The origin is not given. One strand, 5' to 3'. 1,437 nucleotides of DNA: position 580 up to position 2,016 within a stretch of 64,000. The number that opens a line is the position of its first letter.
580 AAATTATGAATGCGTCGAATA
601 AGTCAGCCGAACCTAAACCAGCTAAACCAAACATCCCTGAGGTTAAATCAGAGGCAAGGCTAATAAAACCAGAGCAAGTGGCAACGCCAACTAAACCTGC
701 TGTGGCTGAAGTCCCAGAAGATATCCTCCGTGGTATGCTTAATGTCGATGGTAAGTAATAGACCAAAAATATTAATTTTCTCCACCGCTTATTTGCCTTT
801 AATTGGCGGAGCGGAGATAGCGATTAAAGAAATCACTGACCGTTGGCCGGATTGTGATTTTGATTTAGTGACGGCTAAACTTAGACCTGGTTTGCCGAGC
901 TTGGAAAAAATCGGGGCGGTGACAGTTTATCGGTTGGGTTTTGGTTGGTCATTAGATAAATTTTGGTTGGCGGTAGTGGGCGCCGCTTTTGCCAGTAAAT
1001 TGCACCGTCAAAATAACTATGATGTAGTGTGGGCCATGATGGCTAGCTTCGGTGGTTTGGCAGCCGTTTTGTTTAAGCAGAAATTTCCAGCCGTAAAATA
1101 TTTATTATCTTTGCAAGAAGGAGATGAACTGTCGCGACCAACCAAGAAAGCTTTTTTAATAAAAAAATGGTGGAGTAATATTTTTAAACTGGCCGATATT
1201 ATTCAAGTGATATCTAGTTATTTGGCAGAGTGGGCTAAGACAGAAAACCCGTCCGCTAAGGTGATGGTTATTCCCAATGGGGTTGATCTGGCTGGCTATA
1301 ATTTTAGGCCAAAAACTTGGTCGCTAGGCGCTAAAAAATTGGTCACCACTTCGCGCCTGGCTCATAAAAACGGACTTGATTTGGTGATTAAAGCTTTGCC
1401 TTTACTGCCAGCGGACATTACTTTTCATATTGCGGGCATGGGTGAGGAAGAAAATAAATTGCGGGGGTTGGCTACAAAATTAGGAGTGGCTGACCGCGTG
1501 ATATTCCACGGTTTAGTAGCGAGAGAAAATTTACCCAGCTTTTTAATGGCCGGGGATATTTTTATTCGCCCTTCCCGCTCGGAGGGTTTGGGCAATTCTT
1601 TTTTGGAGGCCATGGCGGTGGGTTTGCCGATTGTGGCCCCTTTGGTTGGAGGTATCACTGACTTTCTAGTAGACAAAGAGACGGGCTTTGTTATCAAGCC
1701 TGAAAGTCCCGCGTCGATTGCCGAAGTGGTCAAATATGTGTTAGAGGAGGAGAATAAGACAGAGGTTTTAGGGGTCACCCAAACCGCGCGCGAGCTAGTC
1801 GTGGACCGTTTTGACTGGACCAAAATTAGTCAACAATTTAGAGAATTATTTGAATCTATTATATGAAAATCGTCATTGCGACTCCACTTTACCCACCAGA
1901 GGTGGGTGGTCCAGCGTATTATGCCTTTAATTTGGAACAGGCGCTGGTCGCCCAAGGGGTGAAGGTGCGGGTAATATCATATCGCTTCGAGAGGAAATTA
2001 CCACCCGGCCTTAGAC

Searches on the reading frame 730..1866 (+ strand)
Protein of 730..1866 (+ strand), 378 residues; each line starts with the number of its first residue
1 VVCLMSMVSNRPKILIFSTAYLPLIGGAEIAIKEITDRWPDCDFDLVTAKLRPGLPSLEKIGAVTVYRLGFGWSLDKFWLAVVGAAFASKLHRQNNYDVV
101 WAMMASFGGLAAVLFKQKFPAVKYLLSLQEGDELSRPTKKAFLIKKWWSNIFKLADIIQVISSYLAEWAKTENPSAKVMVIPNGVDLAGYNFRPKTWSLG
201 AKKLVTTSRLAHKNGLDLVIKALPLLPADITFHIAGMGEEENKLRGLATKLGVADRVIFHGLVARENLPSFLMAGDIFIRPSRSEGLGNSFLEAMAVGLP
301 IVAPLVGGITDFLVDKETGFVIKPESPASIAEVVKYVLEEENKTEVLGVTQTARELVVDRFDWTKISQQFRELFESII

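Call 11: search_protein_families(library=pfam, proteins=[window:730-1866:+], max_evalue=0.001)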
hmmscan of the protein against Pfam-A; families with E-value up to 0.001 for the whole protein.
window:730-1866:+ (378 aa): 6 families
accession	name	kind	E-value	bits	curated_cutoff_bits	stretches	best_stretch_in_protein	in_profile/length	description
PF00534.26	Glycos_transf_1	-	3.4e-35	121.6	26.4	1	198-347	12-165/172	Glycosyl transferases group 1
PF13692.12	Glyco_trans_1_4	-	7.1e-31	107.8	27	1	202-339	2-141/142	Glycosyl transferases group 1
PF13439.12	Glyco_transf_4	-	9.1e-11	42.5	28.5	1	25-187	1-168/170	Glycosyltransferase Family 4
PF13579.12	Glyco_trans_4_4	-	1.2e-08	35.9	29.7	1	26-184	1-158/158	Glycosyl transferase 4-like domain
PF13524.12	Glyco_trans_1_2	-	2.8e-06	27.8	25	1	228-370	13-142/144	Glycosyl transferase-like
PF20706.3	GT4-conflict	-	2.5e-05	23.9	26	1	265-332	272-335/385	Family 4 Glycosyltransferase in conflict systems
